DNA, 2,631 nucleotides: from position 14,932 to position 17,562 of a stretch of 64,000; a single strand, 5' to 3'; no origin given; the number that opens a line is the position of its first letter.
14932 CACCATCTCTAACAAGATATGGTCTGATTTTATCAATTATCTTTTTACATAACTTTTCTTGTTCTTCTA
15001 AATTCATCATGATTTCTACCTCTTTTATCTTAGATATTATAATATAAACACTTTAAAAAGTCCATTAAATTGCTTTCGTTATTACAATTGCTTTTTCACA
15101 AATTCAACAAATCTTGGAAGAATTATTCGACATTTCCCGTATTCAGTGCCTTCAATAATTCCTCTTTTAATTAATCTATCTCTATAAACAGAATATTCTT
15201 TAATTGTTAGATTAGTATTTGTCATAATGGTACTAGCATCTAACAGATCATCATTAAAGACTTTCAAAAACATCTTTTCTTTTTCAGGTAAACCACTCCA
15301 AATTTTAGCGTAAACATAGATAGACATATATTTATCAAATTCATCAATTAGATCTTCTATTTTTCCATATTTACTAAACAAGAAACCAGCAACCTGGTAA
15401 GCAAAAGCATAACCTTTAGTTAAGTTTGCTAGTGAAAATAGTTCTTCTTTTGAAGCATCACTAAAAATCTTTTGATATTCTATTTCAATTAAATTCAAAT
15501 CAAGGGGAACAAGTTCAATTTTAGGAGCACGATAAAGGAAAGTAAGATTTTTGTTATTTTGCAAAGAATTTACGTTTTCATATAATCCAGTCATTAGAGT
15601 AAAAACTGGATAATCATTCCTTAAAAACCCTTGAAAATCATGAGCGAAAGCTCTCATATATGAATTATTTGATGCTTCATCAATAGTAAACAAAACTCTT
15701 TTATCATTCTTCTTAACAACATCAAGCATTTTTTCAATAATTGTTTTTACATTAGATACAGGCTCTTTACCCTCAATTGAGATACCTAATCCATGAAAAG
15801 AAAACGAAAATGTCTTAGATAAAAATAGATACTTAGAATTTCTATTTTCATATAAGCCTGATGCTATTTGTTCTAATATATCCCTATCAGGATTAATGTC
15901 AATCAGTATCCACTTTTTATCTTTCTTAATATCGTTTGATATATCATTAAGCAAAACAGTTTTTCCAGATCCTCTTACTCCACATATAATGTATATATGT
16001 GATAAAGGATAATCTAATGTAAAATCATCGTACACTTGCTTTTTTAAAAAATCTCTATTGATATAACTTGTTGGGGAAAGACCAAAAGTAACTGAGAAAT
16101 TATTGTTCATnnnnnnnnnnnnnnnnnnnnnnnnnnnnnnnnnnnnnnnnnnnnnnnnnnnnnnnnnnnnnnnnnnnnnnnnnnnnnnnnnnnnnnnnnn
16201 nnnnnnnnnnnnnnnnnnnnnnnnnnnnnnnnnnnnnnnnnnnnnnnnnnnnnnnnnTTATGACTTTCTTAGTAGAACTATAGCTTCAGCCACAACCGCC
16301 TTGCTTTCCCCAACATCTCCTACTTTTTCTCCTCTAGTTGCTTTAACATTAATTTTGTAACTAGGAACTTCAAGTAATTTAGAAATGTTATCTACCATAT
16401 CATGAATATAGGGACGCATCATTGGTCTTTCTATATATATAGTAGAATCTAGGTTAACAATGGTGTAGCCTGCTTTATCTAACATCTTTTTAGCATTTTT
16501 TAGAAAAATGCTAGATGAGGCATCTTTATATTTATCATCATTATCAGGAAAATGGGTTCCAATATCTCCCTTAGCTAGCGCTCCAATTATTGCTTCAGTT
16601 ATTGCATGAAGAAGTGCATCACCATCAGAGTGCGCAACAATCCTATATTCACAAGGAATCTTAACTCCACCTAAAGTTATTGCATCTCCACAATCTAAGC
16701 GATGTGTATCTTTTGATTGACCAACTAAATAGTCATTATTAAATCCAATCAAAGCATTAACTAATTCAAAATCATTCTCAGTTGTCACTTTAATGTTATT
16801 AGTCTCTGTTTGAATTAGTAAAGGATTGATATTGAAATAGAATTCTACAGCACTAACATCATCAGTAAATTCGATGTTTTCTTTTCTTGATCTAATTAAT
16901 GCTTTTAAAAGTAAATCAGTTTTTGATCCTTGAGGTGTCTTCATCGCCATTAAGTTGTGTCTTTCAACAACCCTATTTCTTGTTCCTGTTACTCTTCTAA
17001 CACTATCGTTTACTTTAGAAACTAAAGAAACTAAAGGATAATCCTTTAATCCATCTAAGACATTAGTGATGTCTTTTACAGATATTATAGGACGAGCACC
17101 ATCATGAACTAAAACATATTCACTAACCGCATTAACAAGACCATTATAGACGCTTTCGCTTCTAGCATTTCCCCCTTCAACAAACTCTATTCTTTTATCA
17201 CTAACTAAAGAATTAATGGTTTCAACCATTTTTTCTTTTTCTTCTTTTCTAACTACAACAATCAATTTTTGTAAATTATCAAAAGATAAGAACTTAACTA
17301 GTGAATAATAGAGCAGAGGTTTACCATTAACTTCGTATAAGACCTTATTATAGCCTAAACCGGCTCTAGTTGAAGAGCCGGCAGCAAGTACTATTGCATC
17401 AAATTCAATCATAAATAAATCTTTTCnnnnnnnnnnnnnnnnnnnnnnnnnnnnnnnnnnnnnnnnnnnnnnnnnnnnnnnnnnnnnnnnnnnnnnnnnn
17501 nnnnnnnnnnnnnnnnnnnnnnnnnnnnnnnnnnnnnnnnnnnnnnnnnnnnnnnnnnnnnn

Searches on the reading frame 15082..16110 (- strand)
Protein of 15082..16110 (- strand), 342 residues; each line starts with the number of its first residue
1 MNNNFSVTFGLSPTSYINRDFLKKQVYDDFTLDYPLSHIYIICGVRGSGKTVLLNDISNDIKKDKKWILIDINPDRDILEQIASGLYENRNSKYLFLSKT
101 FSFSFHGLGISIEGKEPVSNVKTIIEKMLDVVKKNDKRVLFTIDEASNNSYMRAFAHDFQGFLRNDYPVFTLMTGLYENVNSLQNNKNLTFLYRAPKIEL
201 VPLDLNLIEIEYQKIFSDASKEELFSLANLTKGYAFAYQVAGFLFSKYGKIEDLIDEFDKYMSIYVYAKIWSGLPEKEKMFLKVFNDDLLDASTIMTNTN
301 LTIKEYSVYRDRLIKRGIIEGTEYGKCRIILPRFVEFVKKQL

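Call 4: search_protein_families(library=pfam, proteins=[window:15082-16110:-], max_evalue=0.01)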
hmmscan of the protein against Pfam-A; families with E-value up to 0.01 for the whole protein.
window:15082-16110:- (342 aa): 10 families
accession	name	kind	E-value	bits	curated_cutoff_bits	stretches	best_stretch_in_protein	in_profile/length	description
PF01637.24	ATPase_2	-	2e-06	28.2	33.2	1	37-148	20-121/225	ATPase domain predominantly from Archaea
PF13173.12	AAA_14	-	1.8e-05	25.2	27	1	38-97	3-68/129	AAA domain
PF13401.12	AAA_22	-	9.9e-05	23.1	27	1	39-149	7-96/130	AAA domain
PF13191.12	AAA_16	-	0.0019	19.1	32.6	1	38-146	25-141/167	AAA ATPase domain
PF05729.18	NACHT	-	0.0041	17.4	26.7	0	40-65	3-28/167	NACHT domain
PF25199.1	nSTAND_NTPase5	-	0.0049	17.2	34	0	38-98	42-102/145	Novel STAND NTPase 5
PF07693.20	KAP_NTPase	-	0.0063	16.3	20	0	47-74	30-58/293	KAP family P-loop domain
PF02492.25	cobW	-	0.0079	16.2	20.7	0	39-70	2-33/180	CobW/HypB/UreG, nucleotide-binding domain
PF00005.33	ABC_tran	-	0.008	17.2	25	0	28-74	2-48/137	ABC transporter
PF20720.3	nSTAND3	-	0.0091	16.1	27.2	0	37-154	17-121/155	Novel STAND NTPase 3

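Call 5: search_protein_families(library=ncbifam, proteins=[window:15082-16110:-], max_evalue=0.01)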
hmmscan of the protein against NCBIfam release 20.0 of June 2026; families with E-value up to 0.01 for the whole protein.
window:15082-16110:- (342 aa): 8 families
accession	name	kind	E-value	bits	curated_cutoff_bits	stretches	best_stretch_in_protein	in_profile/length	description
NF047389.1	ATPase_Sll1717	subfamily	5.9e-06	25.7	75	1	22-91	18-79/454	P-loop ATPase, Sll1717 family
TIGR03608.1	L_ocin_972_ABC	subfamily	2.2e-05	24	254.85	1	17-96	4-82/206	putative bacteriocin export ABC transporter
NF053860.1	DS41_1_antiphage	equivalog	0.00041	19.4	370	1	16-71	18-72/448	anti-phage protein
NF008809.0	PRK11831.1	equivalog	0.00073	18.9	441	1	23-92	20-86/270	phospholipid ABC transporter ATP-binding protein MlaF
TIGR03740.1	galliderm_ABC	subfamily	0.00093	18.9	309.75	1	16-84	5-74/223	lantibiotic protection ABC transporter ATP-binding subunit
NF010068.0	PRK13548.1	equivalog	0.0014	17.8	261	1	20-72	14-66/261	heme ABC transporter ATP-binding protein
TIGR00929.1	VirB4_CagE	subfamily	0.0025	16.1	643.1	1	41-78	441-480/792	VirB4 family type IV secretion/conjugal transfer ATPase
NF053610.1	Sso10a_fam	subfamily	0.0068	16.4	60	0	283-321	12-49/64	Sso10a family chromatin protein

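Call 6: search_protein_families(library=padloc, proteins=[window:15082-16110:-], max_evalue=0.01)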
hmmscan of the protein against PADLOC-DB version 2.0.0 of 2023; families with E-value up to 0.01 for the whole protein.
window:15082-16110:- (342 aa): 5 families
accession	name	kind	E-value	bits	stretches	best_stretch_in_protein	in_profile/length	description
PDLC04140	mad8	-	5.5e-07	27.4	1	24-114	14-86/314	mads_8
PDLC04789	PDC-S01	-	0.00024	18.3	1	25-89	5-69/375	-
PDLC04787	PDC-S01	-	0.00038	17.4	1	34-82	24-74/412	-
PDLC00303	PtuA1|PtuA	-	0.00042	17.5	1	32-82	11-57/386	AAA ATPase domain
PDLC04164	AriA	-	0.00062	17.4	1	36-65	26-55/253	-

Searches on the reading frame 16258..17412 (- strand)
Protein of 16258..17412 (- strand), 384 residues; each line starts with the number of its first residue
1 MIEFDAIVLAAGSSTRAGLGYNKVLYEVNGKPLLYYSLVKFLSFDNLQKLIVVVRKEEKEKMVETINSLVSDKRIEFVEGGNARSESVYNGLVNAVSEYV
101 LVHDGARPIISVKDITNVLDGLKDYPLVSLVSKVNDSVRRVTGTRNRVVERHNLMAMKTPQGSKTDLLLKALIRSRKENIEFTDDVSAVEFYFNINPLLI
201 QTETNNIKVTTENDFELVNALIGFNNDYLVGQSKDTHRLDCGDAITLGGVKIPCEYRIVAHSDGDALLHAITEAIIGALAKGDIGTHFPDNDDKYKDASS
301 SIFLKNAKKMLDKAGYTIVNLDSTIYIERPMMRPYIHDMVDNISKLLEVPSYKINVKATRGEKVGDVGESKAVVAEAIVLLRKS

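Call 4: search_protein_families(library=pfam, proteins=[window:16258-17412:-], max_evalue=0.01)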
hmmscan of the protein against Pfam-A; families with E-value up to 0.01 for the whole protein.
window:16258-17412:- (384 aa): 4 families
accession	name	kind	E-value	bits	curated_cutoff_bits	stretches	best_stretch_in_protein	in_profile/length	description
PF02542.21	YgbB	-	2e-53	181.3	26.7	1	230-381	3-154/155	YgbB family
PF01128.25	IspD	-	2.2e-45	155.5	27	1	6-221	3-218/221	2-C-methyl-D-erythritol 4-phosphate cytidylyltransferase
PF12804.13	NTP_transf_3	-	1.1e-09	39.1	27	1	6-122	1-111/160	MobA-like NTP transferase domain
PF02348.25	CTP_transf_3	-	5.7e-05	23.4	22.6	1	6-149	2-144/217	Cytidylyltransferase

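Call 5: search_protein_families(library=ncbifam, proteins=[window:16258-17412:-], max_evalue=0.01)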
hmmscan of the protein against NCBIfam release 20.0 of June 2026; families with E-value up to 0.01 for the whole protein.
window:16258-17412:- (384 aa): 25 families
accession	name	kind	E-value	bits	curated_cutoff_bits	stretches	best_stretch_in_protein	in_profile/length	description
NF006899.0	PRK09382.1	equivalog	4.3e-97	325.7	417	1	3-381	6-379/387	bifunctional 2-C-methyl-D-erythritol 4-phosphate cytidylyltransferase/2-C-methyl-D-erythritol 2,4-cyclodiphosphate synthase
TIGR00453.1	ispD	equivalog_domain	1.2e-53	181.8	181.3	1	6-221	2-218/219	2-C-methyl-D-erythritol 4-phosphate cytidylyltransferase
TIGR00151.1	ispF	equivalog_domain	2.2e-51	174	116.45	1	230-382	2-154/155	2-C-methyl-D-erythritol 2,4-cyclodiphosphate synthase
NF001186.0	PRK00155.2-3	equivalog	2.9e-40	138.1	253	1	5-222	6-222/224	2-C-methyl-D-erythritol 4-phosphate cytidylyltransferase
NF009924.0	PRK13385.1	subfamily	4.6e-36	124.5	342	1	4-223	3-224/230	2-C-methyl-D-erythritol 4-phosphate cytidylyltransferase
NF001183.0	PRK00155.1-3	subfamily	6.5e-23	81.2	166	1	6-222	4-231/237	D-ribitol-5-phosphate cytidylyltransferase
NF001457.0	PRK00317.1-3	equivalog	5e-11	42.5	164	1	6-196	4-185/200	molybdenum cofactor guanylyltransferase MobA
TIGR03310.1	matur_MocA_YgfJ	equivalog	6.5e-09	36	186.45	1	5-136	1-129/188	molybdenum cofactor cytidylyltransferase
NF010939.0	PRK14359.1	equivalog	3.8e-08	32.3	592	1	5-142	4-138/430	bifunctional UDP-N-acetylglucosamine diphosphorylase/glucosamine-1-phosphate N-acetyltransferase GlmU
NF010933.0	PRK14353.1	equivalog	5.7e-08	31.8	505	1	5-132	7-134/453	bifunctional UDP-N-acetylglucosamine diphosphorylase/glucosamine-1-phosphate N-acetyltransferase GlmU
NF053639.1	Mfer334_fam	equivalog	2.1e-07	31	260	1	21-125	25-129/209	pseudomurein biosynthesis protein PmurB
TIGR01173.1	glmU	equivalog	2.5e-07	29.9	366.85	1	5-135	2-130/452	bifunctional UDP-N-acetylglucosamine diphosphorylase/glucosamine-1-phosphate N-acetyltransferase GlmU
NF010932.0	PRK14352.1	equivalog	6e-07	28.5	611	1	5-120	8-124/488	bifunctional UDP-N-acetylglucosamine diphosphorylase/glucosamine-1-phosphate N-acetyltransferase GlmU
NF010934.1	PRK14354.1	equivalog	9.3e-06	24.4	450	1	6-120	2-113/447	bifunctional UDP-N-acetylglucosamine diphosphorylase/glucosamine-1-phosphate N-acetyltransferase GlmU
NF010936.0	PRK14356.1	equivalog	2.2e-05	23.6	666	1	6-128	8-129/456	bifunctional UDP-N-acetylglucosamine diphosphorylase/glucosamine-1-phosphate N-acetyltransferase GlmU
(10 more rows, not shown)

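Call 69: find_homologous_proteins(query=window:16258-17412:-, max_evalue=1e-30)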
Query window:16258-17412:- (384 aa): 1215 proteins with E <= 1e-30 among 8000 candidates; the best 120 are listed.
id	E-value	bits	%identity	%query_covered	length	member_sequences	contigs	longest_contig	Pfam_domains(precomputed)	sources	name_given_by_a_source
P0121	8.9e-243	823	99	100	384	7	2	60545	PF01128.26,PF02542.22,PF12804.14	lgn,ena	-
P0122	1.6e-165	569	67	100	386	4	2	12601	PF01128.26,PF02542.22,PF12804.14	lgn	-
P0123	6.0e-161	554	66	100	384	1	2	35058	PF01128.26,PF02542.22,PF12804.14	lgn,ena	-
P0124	9.0e-160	550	66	100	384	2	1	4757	PF01128.26,PF02542.22,PF12804.14,PF02348.26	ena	-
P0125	1.1e-159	550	66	100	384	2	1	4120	PF01128.26,PF02542.22,PF12804.14,PF02348.26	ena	-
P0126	2.8e-143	496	61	100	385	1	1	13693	PF01128.26,PF02542.22,PF12804.14,PF02348.26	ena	-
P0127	8.4e-135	468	55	100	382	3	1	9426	PF01128.26,PF02542.22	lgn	-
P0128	3.4e-118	413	51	100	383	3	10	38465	PF01128.26,PF02542.22,PF12804.14,PF02348.26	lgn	-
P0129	3.1e-116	407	52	100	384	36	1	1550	PF01128.26,PF02542.22,PF12804.14,PF02348.26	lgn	-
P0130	2.4e-115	404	52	99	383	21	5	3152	PF01128.26,PF02542.22,PF12804.14,PF02348.26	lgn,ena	-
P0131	2.7e-114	401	51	100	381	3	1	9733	PF01128.26,PF02542.22,PF12804.14,PF02348.26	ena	-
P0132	1.9e-112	394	52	99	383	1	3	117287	PF01128.26,PF02542.22,PF02348.26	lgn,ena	-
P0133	3.6e-112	393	51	99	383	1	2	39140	PF01128.26,PF02542.22,PF12804.14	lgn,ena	-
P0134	1.5e-111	391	51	99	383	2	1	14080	PF01128.26,PF02542.22,PF12804.14,PF02348.26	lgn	-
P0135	3.7e-111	390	51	100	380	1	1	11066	PF01128.26,PF02542.22,PF12804.14,PF02348.26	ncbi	-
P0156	4.1e-76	275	40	98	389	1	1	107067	PF01128.26,PF02542.22,PF12804.14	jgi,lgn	-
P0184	3.8e-61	226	36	98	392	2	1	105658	PF01128.26,PF02542.22,PF12804.14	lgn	-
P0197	3.9e-59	219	36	98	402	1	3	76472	PF01128.26,PF02542.22,PF12804.14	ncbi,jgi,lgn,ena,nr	ncbi:MAG: 2-C-methyl-D-erythritol 4-phosphate cytidylyltransferase [Firmicutes bacterium]|nr:2-C-met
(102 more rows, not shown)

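Call 70: find_encoding_contigs(protein=P0197, flank=9000, max_places=1)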
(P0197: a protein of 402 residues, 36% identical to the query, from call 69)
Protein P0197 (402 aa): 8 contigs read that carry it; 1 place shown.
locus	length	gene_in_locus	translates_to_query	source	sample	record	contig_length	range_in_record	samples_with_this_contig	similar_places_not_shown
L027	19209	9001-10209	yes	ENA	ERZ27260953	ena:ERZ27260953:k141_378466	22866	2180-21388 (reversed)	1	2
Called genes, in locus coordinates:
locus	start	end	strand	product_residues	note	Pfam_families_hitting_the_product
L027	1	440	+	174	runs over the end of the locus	PF13803:DUF4184 (faint)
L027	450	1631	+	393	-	PF17785:PUA_3, PF02005:TRM (weak), PF10672:Methyltrans_SAM, PF03602:Cons_hypoth95, PF06325:PrmA, PF09445:Methyltransf_15, PF13649:Methyltransf_25, PF13847:Methyltransf_31, +4 more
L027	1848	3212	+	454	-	PF18073:Zn_ribbon_LapB, PF13481:AAA_25, PF03796:DnaB_C (weak), PF06745:ATPase, PF23442:DUF7125 (faint), PF13541:ChlI (weak)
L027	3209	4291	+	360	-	PF02457:DAC, PF10635:DisA-linker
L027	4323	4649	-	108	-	-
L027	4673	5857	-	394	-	PF07454:SpoIIP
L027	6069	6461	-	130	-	-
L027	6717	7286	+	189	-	PF02559:CarD_TRCF_RID, PF21095:CarD_C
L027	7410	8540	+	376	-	PF27675:YCF81_N, PF01850:PIN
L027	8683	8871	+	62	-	-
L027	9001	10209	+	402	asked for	PF01128:IspD, PF12804:NTP_transf_3, PF02542:YgbB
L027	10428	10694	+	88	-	-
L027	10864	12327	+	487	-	PF00749:tRNA-synt_1c, PF19269:Anticodon_2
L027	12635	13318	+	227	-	PF00132:Hexapep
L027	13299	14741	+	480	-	PF01406:tRNA-synt_1e, PF09334:tRNA-synt_1g (weak), PF00133:tRNA-synt_1, PF01921:tRNA-synt_1f (weak), PF09334:tRNA-synt_1g, PF09190:DALR_2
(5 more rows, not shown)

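Call 71: find_encoding_contigs(protein=P0156, flank=9000, max_places=1)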
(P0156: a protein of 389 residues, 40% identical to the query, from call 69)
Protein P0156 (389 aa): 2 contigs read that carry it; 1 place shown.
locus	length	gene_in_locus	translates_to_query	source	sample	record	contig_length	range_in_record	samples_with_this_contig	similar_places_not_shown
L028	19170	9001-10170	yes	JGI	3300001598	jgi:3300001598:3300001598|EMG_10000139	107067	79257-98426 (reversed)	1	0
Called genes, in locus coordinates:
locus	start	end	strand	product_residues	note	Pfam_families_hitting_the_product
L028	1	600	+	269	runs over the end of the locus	PF02457:DAC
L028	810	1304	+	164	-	PF01257:2Fe-2S_thioredx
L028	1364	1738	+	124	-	-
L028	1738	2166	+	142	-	PF13581:HATPase_c_2, PF02518:HATPase_c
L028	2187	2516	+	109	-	PF07085:DRTGG (weak)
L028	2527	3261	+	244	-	PF02811:PHP (weak)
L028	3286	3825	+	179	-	PF02518:HATPase_c, PF13589:HATPase_c_3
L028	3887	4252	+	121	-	-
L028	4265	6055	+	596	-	PF01257:2Fe-2S_thioredx (weak), PF01512:Complex1_51K, PF10531:SLBB (weak), PF10589:NADH_4Fe-4S, PF00037:Fer4, PF12837:Fer4_6 (weak), PF13237:Fer4_10, PF12838:Fer4_7 (weak), +3 more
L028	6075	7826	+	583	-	PF13510:Fer2_4, PF12837:Fer4_6 (faint), PF22609:Fe_hydrogense_Fe-S_bd (weak), PF22117:Fer4_Nqo3 (weak), PF12838:Fer4_7 (weak), PF00037:Fer4 (weak), PF02906:Fe_hyd_lg_C, PF02256:Fe_hyd_SSU, +3 more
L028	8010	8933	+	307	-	-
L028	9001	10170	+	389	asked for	PF01128:IspD, PF12804:NTP_transf_3 (weak), PF02542:YgbB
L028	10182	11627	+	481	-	PF17767:NAPRTase_N, PF17956:NAPRTase_C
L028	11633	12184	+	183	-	PF00625:Guanylate_kin, PF07931:CPT (faint), PF13238:AAA_18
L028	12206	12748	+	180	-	PF08937:ThsB_TIR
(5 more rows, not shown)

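Call 72: find_encoding_contigs(protein=P0184, flank=9000, max_places=1)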
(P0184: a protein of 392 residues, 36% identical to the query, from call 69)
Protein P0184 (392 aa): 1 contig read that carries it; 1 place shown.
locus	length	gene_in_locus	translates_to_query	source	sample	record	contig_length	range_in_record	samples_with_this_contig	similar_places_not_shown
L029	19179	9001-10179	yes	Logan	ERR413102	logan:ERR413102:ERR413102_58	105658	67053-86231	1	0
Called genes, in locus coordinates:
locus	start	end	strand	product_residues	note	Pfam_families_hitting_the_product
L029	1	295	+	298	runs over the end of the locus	PF04015:DUF362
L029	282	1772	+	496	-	PF12801:Fer4_5, PF12797:Fer4_2 (faint), PF12837:Fer4_6 (faint), PF13187:Fer4_9 (faint), PF13237:Fer4_10 (faint), PF13484:Fer4_16 (faint), PF00037:Fer4 (weak), PF12838:Fer4_7, +1 more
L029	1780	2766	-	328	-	PF08100:Dimerisation, PF00891:Methyltransf_2, PF13649:Methyltransf_25 (weak)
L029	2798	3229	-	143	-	PF03061:4HBT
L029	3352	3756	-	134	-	PF03692:CxxCxxCC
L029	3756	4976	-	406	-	PF01136:Peptidase_U32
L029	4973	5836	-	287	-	PF02811:PHP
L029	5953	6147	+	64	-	PF03966:Trm112p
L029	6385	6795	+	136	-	PF27746:Small_heat_shock_put (weak), PF00011:HSP20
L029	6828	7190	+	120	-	PF00011:HSP20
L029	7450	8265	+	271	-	PF01784:DUF34_NIF3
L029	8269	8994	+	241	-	PF24481:CT398_CC, PF02591:Zn_ribbon_9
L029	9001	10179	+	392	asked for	PF01128:IspD, PF12804:NTP_transf_3 (weak), PF02542:YgbB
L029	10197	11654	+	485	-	PF01406:tRNA-synt_1e, PF00133:tRNA-synt_1 (faint), PF09334:tRNA-synt_1g, PF01921:tRNA-synt_1f (weak), PF09190:DALR_2, PF23493:CysS_C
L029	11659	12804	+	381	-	PF00155:Aminotran_1_2, PF01053:Cys_Met_Meta_PP (weak)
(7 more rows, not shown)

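Call 89: find_encoding_contigs(protein=P0121, flank=10000, max_places=2)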
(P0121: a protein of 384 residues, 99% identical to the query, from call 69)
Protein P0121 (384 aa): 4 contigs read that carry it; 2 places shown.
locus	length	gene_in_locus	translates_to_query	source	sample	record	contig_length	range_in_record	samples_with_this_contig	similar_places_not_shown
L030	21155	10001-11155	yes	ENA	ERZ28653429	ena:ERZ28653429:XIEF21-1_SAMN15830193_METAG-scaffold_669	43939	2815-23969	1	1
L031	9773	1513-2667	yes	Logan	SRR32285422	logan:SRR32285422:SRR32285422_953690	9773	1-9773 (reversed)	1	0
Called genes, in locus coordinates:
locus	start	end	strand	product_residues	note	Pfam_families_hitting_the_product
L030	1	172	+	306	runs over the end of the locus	PF00294:PfkB, PF08543:Phos_pyr_kin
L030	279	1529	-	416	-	PF01637:ATPase_2 (faint), PF13173:AAA_14, PF13635:DUF4143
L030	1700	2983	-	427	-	PF02421:FeoB_N (faint), PF13167:GTP-bdg_N, PF16360:GTP-bdg_M, PF00009:GTP_EFTU (faint), PF01926:MMR_HSR1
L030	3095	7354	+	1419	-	-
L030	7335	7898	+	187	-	-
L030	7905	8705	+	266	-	PF02457:DAC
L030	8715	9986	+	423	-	-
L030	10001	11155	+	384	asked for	PF01128:IspD, PF12804:NTP_transf_3, PF02542:YgbB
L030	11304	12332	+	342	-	PF01637:ATPase_2 (weak)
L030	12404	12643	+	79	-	PF01106:NifU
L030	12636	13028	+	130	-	-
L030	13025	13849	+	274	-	PF04055:Radical_SAM, PF13186:SPASM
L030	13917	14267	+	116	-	PF00575:S1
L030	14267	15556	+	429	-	PF00342:PGI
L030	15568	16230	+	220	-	-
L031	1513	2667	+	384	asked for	PF01128:IspD, PF12804:NTP_transf_3, PF02542:YgbB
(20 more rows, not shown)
